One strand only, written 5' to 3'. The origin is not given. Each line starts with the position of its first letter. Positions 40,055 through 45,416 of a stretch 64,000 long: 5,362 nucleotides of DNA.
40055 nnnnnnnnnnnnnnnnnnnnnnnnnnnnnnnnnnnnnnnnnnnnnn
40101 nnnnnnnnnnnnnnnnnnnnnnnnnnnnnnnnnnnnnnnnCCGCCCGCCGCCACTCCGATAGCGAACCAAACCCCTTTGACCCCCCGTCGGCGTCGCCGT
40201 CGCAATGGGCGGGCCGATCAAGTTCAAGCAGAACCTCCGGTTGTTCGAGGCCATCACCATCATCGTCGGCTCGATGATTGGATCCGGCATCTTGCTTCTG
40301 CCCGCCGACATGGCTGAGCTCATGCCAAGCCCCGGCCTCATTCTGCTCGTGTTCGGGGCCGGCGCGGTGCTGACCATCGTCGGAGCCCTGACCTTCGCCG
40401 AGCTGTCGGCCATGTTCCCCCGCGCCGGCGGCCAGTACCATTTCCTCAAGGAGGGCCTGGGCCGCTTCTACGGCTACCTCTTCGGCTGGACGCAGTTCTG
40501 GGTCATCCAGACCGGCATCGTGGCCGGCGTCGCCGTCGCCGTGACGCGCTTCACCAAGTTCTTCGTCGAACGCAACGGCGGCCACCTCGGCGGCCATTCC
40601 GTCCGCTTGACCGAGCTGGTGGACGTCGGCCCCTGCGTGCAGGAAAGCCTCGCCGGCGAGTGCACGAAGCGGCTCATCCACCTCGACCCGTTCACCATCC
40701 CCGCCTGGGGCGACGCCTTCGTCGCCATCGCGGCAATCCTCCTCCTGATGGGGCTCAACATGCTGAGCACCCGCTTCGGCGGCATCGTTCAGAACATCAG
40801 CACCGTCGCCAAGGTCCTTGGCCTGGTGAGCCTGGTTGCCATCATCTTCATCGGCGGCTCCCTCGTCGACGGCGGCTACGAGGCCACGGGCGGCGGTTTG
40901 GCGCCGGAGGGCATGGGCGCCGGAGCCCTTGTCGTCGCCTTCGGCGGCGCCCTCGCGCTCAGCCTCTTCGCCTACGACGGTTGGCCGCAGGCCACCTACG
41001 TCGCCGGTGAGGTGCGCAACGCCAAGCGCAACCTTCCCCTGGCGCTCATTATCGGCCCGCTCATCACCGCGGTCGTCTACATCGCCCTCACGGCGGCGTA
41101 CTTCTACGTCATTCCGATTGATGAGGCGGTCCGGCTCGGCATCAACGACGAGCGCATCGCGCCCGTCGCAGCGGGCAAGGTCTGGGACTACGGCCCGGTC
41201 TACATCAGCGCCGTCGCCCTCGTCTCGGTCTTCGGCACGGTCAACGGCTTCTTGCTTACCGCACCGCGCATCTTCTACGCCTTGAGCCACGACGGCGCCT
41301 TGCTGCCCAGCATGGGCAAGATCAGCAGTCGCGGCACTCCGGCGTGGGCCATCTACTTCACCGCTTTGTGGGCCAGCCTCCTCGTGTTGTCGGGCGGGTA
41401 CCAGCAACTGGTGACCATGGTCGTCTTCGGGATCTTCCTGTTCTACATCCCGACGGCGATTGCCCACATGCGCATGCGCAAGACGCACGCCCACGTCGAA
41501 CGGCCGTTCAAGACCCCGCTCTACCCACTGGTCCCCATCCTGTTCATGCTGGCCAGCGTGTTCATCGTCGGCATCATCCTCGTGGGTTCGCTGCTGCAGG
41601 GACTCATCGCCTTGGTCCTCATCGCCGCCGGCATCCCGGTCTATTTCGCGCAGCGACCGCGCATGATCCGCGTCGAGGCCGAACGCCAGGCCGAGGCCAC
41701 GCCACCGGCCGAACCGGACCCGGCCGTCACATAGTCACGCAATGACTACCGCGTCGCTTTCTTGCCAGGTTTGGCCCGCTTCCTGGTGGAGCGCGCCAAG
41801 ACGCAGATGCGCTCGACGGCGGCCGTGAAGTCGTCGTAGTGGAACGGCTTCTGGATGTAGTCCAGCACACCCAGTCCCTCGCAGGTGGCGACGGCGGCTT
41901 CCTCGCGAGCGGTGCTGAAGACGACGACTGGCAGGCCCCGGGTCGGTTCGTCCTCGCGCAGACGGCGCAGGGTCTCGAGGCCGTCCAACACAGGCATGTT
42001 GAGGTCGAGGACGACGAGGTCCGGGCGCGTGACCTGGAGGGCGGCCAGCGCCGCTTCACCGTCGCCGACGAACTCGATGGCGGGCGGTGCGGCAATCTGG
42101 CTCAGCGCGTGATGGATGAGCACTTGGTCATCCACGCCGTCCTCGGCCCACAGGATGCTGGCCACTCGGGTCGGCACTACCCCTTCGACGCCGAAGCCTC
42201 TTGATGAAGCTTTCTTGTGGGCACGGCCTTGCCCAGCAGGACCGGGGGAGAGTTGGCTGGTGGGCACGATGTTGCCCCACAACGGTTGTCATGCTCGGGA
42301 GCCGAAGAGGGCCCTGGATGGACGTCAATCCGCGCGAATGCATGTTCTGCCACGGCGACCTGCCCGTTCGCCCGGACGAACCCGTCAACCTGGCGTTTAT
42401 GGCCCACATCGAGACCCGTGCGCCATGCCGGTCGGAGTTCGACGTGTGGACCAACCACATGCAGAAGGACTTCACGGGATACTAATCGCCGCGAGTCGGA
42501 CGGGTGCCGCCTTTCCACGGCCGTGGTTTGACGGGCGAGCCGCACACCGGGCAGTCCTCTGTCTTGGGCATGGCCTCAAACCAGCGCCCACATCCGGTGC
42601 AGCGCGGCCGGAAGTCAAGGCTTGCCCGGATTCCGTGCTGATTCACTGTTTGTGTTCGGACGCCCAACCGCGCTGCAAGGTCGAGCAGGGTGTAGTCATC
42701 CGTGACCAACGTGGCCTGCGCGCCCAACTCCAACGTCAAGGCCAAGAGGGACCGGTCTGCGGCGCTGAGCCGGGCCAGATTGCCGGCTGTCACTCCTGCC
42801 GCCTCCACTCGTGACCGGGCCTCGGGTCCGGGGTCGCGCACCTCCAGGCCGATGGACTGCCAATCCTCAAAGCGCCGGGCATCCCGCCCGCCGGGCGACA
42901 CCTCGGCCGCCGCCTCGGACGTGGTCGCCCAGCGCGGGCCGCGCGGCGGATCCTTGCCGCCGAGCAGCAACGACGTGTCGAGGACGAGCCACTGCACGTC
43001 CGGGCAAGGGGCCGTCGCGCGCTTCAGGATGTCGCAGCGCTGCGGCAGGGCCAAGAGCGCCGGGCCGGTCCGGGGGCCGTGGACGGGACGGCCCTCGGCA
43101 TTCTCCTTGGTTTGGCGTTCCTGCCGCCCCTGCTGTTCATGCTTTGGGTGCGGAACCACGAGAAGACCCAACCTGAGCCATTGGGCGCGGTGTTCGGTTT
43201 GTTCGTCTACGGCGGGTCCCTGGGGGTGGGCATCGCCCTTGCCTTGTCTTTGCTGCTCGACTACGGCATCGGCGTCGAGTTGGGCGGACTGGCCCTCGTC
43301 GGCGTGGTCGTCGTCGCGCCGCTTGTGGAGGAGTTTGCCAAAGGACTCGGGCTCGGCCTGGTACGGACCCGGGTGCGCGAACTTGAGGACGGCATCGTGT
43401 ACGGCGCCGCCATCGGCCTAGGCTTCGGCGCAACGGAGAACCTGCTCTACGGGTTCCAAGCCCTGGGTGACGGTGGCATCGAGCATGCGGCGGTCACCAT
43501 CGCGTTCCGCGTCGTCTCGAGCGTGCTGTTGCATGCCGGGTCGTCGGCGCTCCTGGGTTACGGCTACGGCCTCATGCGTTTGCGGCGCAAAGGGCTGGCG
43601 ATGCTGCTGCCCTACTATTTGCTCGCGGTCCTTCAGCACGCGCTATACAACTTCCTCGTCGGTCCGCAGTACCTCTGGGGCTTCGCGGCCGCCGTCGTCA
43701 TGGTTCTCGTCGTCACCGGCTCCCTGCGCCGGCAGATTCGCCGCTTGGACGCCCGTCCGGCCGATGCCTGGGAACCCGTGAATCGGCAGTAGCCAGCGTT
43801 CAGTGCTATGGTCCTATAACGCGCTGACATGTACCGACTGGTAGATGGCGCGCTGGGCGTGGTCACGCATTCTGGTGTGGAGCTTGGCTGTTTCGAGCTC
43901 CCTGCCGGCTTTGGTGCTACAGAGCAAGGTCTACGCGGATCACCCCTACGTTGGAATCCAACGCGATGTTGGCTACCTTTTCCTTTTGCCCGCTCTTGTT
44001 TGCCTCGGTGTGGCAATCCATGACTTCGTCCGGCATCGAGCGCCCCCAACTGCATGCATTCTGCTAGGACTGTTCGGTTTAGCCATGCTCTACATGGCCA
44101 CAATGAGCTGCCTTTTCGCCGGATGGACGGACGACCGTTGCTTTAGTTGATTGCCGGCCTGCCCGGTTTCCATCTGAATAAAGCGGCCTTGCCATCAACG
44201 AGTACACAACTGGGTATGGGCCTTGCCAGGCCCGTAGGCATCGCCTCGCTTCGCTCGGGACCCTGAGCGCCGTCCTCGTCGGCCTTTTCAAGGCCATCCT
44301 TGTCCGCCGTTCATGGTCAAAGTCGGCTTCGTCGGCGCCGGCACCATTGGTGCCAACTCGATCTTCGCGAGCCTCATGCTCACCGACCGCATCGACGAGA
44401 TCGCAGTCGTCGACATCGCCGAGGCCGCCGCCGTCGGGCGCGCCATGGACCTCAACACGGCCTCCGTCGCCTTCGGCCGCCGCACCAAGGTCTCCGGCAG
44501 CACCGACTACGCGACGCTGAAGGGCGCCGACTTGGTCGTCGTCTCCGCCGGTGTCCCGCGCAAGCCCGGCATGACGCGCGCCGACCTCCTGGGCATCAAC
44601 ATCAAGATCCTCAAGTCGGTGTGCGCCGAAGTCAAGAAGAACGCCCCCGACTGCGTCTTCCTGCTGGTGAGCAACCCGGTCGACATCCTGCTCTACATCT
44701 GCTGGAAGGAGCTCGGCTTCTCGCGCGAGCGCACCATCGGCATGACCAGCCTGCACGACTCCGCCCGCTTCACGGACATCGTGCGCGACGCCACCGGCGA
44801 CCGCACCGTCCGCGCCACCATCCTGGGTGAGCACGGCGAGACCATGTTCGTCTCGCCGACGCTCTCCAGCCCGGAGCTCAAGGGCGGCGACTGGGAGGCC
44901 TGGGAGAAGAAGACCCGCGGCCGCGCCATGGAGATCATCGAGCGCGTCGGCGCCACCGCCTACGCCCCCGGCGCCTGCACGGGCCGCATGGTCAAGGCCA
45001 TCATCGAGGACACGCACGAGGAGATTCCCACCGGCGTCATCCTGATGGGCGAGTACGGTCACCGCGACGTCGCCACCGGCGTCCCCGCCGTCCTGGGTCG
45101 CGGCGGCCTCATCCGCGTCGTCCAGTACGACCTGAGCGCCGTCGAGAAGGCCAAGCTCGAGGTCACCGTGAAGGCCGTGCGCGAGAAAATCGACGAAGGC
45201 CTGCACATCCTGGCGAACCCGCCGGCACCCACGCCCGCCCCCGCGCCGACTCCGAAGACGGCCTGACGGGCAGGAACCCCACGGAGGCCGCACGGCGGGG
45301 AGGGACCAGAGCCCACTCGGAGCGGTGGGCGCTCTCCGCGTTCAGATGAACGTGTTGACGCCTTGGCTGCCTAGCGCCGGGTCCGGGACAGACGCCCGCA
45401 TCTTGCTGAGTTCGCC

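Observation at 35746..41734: Three tandem paralogs of an unassigned ~11-TM membrane protein, coupled to an ACT protein and an amino-acid permease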

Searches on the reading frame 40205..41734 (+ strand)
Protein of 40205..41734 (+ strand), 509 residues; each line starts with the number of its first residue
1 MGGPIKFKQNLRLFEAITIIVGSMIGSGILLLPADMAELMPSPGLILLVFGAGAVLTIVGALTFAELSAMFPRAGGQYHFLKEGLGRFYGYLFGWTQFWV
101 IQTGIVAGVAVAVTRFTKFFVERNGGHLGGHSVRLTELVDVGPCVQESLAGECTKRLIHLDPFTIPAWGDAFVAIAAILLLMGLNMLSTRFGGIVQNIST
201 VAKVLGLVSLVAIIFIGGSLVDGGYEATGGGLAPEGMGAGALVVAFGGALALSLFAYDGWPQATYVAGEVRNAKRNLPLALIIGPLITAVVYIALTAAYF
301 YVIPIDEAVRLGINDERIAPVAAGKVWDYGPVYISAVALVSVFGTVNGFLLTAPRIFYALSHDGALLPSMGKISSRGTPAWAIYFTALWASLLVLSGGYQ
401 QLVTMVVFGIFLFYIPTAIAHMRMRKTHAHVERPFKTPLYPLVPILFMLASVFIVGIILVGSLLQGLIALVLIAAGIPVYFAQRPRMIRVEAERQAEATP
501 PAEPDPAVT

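Call 3: search_protein_families(library=pfam, proteins=[window:40205-41734:+], max_evalue=1)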
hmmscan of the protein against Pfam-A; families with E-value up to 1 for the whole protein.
window:40205-41734:+ (509 aa): 4 families
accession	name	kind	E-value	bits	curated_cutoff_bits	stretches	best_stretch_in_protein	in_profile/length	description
PF13520.12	AA_permease_2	-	1.4e-50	172.9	27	1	11-460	1-406/427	Amino acid permease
PF00324.27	AA_permease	-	1.5e-34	119.9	24.6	1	17-458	3-420/470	Amino acid permease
PF03845.19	Spore_permease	-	0.0037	16.6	23.4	2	13-94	4-82/321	Spore germination protein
PF13906.12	AA_permease_C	-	0.025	15.1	27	1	435-482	1-45/51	C-terminus of AA_permease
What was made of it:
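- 40205..41734 (+): APC-superfamily amino acid permease of the SLC7/LAT type, with an insert of about 50 aa after residue 113. AA_permease_2 1.4e-50 (call 3).
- On APC superfamily, LAT (SLC7-like) branch (the neighbour gene 40205-41734): AA_permease_2 scores 172.9 bits against a cut-off of 27, so superfamily membership is met (call 3).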

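Call 4: search_protein_families(library=ncbifam, proteins=[window:40205-41734:+], max_evalue=1)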
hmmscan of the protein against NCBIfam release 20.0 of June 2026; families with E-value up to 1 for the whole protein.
window:40205-41734:+ (509 aa): 25 families
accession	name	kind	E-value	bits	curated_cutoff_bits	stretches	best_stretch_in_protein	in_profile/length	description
TIGR00911.1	2A0308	subfamily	2e-56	191.5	701.8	2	164-482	163-472/505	L-type amino acid transporter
TIGR00909.1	2A0306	subfamily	6e-48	163.8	556.8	2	174-482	137-428/429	amino acid transporter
NF053761.1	BrChAATpBcaP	equivalog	4.5e-31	108.4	690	1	6-482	19-450/460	branched-chain amino acid transporter BcaP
TIGR00905.1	2A0302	subfamily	6e-30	104.4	409.05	2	174-485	130-437/473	basic amino acid/polyamine antiporter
NF008466.1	PRK11357.1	equivalog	2.3e-27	96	800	2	170-489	127-441/446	fructoselysine/psicoselysine transporter FrlA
NF007929.0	PRK10644.1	equivalog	8.3e-23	80.8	574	2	174-433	129-384/445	arginine/agmatine antiporter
TIGR00908.1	2A0305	equivalog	2.8e-22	79.2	381.75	2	163-487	114-432/442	ethanolamine permease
TIGR00906.1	2A0303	subfamily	4.6e-21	74.8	681.7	2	6-113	28-131/602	cationic amino acid transport permease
NF008245.0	PRK11021.1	equivalog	1.5e-19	70.3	284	2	164-457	116-399/419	L-methionine/branched-chain amino acid transporter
TIGR03810.1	arg_ornith_anti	equivalog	3.7e-18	65.5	591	2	10-118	2-110/468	arginine-ornithine antiporter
NF007938.0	PRK10655.1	equivalog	6.1e-13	48.8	409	2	174-435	127-384/438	putrescine-ornithine antiporter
TIGR00913.1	2A0310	subfamily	1.3e-11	43.9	578.7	1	170-455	120-426/480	amino acid permease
TIGR00907.1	2A0304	subfamily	4.4e-11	42.4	598.3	2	172-452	145-433/482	amino acid permease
TIGR01773.1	GABAperm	equivalog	1.1e-09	37.6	678.1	2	165-463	124-423/452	GABA permease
TIGR04298.1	his_histam_anti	equivalog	6.5e-09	35.5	750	2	166-479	114-423/429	histidine-histamine antiporter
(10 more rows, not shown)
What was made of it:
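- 40205..41734 (+): TIGR00911 2e-56 but below its cut-off (call 4).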

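Call 46: search_solved_structures(query=window:40205-41734:+, max_evalue=1e-10)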
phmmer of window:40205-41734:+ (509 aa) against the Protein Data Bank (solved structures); distinct sequences matched with E-value up to 1e-10: 31.
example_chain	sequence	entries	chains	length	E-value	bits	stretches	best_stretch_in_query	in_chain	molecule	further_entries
6yup_D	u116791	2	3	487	2.4e-50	175.1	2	173-481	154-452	b(0,+)-type amino acid transporter 1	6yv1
6li9_B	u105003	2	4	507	2.9e-50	174.8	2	173-481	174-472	b(0,+)-type amino acid transporter 1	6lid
6f2g_A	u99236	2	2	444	2.2e-49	171.9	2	174-483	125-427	Putative amino acid/polyamine transport protein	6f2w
9h76_A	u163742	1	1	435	2.7e-49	171.6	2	174-483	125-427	Putative amino acid/polyamine transport protein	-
7nf6_B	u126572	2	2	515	1.3e-48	169.4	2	173-481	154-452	B(0,+)-type amino acid transporter 1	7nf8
7ccs_B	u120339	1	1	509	6.6e-44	153.9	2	171-482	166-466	Consensus mutated Anionic Amino Acid Transporter Light Chain, Xc- System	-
9i1z_B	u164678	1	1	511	6.4e-41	144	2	169-482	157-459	Y+L amino acid transporter 1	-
8xxi_A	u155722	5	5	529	7.4e-41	143.8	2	169-482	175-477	Y+L amino acid transporter 1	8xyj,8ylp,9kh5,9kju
9ky5_A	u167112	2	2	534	2.8e-38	135.3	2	172-482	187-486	Y+L amino acid transporter 2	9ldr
6jmq_A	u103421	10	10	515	7.4e-38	133.9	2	165-481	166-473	Large neutral amino acids transporter small subunit 1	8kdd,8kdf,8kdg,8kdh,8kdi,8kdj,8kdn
7dsk_B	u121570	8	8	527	8.2e-38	133.7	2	165-481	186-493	Large neutral amino acids transporter small subunit 1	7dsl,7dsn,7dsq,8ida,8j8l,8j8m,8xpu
6irs_B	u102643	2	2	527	8.2e-38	133.7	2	165-481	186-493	Large neutral amino acids transporter small subunit 1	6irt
8x0w_B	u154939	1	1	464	8.8e-38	133.6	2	165-481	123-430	Large neutral amino acids transporter small subunit 1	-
7b00_A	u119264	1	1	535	5.1e-34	121.2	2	167-482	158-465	Large neutral amino acids transporter small subunit 2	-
8a6l_B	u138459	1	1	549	5.7e-34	121.1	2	167-482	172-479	Large neutral amino acids transporter small subunit 2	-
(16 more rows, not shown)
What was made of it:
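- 40205..41734 (+): Best solved relatives are b(0,+)AT1 at 2e-50 and BasC (6F2G) at 2e-49 (call 46).
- On APC superfamily, LAT (SLC7-like) branch (the neighbour gene 40205-41734): The closest solved relatives are SLC7 light chains and BasC (call 46).
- Closest known: Heteromeric amino acid transporters. Same: The permease's best solved relatives are b(0,+)AT1, y+LAT1, LAT1, xCT and BasC, at E 2e-50 to 1e-30 (call 46).
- The permease's closest solved relatives are SLC7 light chains, which need a partner subunit in eukaryotes (call 46).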

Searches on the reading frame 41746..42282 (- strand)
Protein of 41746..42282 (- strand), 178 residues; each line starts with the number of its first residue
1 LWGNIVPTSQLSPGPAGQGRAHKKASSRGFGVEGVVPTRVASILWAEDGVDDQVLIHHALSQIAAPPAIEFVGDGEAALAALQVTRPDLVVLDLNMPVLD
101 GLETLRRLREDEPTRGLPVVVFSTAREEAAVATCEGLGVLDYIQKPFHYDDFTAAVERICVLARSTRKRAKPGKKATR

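Call 3: search_protein_families(library=pfam, proteins=[window:41746-42282:-], max_evalue=1)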
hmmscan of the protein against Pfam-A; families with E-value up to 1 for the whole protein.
window:41746-42282:- (178 aa): 2 families
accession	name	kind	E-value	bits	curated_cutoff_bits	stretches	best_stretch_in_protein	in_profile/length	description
PF00072.30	Response_reg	-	1.7e-20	73.7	30.2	1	50-156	4-110/111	Response regulator receiver domain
PF00571.33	CBS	-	0.14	12.9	24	1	84-120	4-36/57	CBS domain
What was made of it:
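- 41746..42282 (-): Receiver-domain-only gene, convergent with the permease. It is not part of the conserved cluster. Response_reg 1.7e-20 (call 3).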

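Call 4: search_protein_families(library=ncbifam, proteins=[window:41746-42282:-], max_evalue=1)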
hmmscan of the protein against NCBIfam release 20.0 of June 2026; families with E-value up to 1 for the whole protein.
window:41746-42282:- (178 aa): 97 families (the best 25 are shown)
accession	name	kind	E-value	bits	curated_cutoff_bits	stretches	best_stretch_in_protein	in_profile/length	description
NF001965.0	PRK00742.1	subfamily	5.5e-16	58.7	293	1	50-156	9-120/357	chemotaxis-specific protein-glutamate methyltransferase CheB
TIGR02154.1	PhoB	equivalog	2.1e-15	56.6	296.2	1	42-166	4-124/226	phosphate regulon transcriptional regulator PhoB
NF009206.0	PRK12555.1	subfamily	2.6e-14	53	342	1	50-149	6-108/340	chemotaxis-specific protein-glutamate methyltransferase CheB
TIGR01818.1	ntrC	equivalog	3.4e-14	52.5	558.6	1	54-166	12-120/463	nitrogen regulation protein NR(I)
NF012023.0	PRK15479.1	equivalog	4.6e-14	52.5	337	1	43-158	3-114/224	transcriptional regulator TctD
NF045944.1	ResRegRpaBCyano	equivalog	1.6e-13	50.6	330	1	68-169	23-119/229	response regulator transcription factor RpaB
NF040689.1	MtrAB_MtrA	equivalog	3e-13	49.6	300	1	70-157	26-110/219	MtrAB system response regulator MtrA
NF041733.1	resp_reg_CseB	equivalog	7e-13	48.5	350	1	67-170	25-122/228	two-component system response regulator CseB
NF007935.0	PRK10651.1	equivalog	1.1e-12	47.6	250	1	50-157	12-121/216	two-component system response regulator NarL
NF008176.1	PRK10923.1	equivalog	1.3e-12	47.1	620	1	50-164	9-123/469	nitrogen regulation protein NR(I)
NF007969.0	PRK10693.1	equivalog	2.1e-12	46.7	329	1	43-148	10-111/337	two-component system response regulator RssB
NF008677.0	PRK11697.1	equivalog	2.6e-12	46.6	246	1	50-161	7-117/238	two-component system response regulator BtsR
NF008469.0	PRK11361.1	equivalog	3.5e-12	45.8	714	1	50-167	10-126/461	acetoacetate metabolism transcriptional regulator AtoC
TIGR02875.1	spore_0_A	equivalog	3.8e-12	46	200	1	64-164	23-126/262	sporulation transcription factor Spo0A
NF051870.1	NAssimRespRegNtrX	equivalog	4e-12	45.8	600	1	69-167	28-126/452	nitrogen assimilation response regulator NtrX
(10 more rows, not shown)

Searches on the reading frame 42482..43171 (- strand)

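Call 3: search_protein_families(library=pfam, proteins=[window:42482-43171:-], max_evalue=1)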
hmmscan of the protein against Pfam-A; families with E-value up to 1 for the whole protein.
window:42482-43171:- (229 aa): 9 families
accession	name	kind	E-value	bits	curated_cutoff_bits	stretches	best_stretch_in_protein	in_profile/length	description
PF17146.10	PIN_6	-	8.3e-07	29.8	27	1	62-149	1-87/87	PIN domain of ribonuclease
PF09723.15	Zn_ribbon_8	-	0.00045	20.6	34.4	1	190-214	7-37/41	Zinc ribbon domain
PF12172.15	zf-ChsH2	-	0.026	14.7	23.2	1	190-213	13-34/37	ChsH2, rubredoxin-like zinc ribbon domain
PF21349.2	RUBY_RBDX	-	0.031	14.2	26.5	1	190-213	2-25/30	Rubrerythrin, rubredoxin-like domain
PF23455.1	DUF7129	-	0.055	13.7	30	1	191-215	14-38/45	Domain of unknown function (DUF7129)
PF04545.22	Sigma70_r4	-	0.074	13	24.1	1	132-183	2-44/50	Sigma-70, region 4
PF01155.25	HypA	-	0.14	12.6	28.9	1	186-213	68-95/112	Hydrogenase/urease nickel incorporation, metallochaperone, hypA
PF08745.17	PIN_5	-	0.16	11.8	27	1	136-173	155-190/205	PINc domain ribonuclease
PF13920.12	zf-C3HC4_3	-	0.33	11.2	27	1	191-215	26-47/49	Zinc finger, C3HC4 type (RING finger)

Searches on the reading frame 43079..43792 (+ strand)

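Call 3: search_protein_families(library=pfam, proteins=[window:43079-43792:+], max_evalue=1)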
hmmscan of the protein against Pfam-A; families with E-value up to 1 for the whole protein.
window:43079-43792:+ (237 aa): 3 families
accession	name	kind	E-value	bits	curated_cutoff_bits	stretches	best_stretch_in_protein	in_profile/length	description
PF13367.11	PrsW-protease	-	3.5e-33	115.2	23.5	1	33-212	1-193/196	PrsW family intramembrane metalloprotease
PF08570.15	DUF1761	-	0.17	12.6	31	1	3-120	6-89/123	Protein of unknown function (DUF1761)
PF07584.16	BatA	-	0.28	12.1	25.9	0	5-39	6-39/77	Aerotolerance regulator N-terminal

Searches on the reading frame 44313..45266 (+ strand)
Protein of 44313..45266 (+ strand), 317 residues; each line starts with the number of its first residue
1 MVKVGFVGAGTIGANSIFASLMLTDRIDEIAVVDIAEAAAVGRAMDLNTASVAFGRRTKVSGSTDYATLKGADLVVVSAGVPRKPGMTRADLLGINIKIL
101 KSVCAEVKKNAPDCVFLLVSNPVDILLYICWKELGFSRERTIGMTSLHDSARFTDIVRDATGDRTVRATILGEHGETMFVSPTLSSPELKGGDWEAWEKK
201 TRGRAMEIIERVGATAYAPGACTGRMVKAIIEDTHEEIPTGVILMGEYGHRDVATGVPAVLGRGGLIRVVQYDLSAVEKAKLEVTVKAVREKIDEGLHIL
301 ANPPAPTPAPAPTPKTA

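Call 62: search_protein_families(library=pfam, proteins=[window:44313-45266:+], max_evalue=0.001)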
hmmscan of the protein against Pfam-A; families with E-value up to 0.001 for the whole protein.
window:44313-45266:+ (317 aa): 2 families
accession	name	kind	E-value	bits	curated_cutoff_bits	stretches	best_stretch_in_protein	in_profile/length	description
PF00056.29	Ldh_1_N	-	5.7e-40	137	27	1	2-143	1-141/141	lactate/malate dehydrogenase, NAD binding domain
PF02866.23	Ldh_1_C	-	1e-17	65.1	22.6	1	149-298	4-172/174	lactate/malate dehydrogenase, alpha/beta C-terminal domain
